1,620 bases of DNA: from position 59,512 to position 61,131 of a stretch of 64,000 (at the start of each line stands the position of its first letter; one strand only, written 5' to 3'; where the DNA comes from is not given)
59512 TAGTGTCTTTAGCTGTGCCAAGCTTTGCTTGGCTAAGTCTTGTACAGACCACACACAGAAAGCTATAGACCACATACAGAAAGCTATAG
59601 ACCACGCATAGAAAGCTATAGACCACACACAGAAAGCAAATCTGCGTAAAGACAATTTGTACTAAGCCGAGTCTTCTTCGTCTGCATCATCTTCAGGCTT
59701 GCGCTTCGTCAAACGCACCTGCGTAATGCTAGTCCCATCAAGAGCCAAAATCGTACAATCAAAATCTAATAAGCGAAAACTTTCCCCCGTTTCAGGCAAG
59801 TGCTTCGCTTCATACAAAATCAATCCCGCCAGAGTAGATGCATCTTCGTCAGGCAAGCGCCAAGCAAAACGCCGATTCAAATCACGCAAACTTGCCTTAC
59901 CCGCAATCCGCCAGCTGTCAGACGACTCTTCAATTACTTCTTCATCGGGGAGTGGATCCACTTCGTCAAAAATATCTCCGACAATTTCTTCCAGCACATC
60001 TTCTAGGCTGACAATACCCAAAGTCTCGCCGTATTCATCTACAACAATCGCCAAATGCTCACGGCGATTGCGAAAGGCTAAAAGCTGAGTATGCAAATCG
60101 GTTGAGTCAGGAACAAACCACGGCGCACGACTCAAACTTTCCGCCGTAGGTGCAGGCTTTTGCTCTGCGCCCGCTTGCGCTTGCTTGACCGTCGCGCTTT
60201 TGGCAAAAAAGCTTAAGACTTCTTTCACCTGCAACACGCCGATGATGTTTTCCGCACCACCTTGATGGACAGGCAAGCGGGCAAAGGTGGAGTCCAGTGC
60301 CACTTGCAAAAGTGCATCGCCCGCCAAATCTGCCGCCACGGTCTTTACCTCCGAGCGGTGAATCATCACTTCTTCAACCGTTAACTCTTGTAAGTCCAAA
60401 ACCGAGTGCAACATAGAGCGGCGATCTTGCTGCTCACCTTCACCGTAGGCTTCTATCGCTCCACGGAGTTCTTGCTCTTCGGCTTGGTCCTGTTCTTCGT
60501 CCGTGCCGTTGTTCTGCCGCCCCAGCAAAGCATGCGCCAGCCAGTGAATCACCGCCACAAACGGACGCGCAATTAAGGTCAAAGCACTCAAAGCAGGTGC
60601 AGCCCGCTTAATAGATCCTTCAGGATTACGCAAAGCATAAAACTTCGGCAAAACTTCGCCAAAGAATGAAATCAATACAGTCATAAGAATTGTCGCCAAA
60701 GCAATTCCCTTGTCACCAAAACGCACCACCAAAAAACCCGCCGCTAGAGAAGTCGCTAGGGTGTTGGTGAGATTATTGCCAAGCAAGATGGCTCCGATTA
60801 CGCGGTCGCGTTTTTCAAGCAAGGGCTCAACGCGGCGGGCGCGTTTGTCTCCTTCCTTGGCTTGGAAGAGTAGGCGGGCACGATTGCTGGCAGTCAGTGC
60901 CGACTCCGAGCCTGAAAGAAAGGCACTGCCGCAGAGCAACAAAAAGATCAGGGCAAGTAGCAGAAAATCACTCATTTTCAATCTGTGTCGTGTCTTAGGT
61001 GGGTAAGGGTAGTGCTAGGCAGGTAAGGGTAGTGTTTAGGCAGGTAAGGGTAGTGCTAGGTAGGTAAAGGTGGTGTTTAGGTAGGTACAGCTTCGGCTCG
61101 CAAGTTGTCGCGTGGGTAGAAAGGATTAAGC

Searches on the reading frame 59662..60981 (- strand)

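Call 56: search_protein_families(library=pfam, proteins=[window:59662-60981:-], max_evalue=0.01)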
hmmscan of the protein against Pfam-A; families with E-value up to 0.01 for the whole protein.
window:59662-60981:- (439 aa): 3 families
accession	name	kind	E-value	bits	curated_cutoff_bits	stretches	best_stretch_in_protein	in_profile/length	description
PF01595.25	CNNM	-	1.4e-40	139.4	28.4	1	11-181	2-173/181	Cyclin M transmembrane N-terminal domain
PF03471.22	CorC_HlyC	-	3.3e-19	69.1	27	1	351-427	2-80/81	Transporter associated domain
PF00571.33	CBS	-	7.4e-09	36.3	24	1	284-334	6-56/57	CBS domain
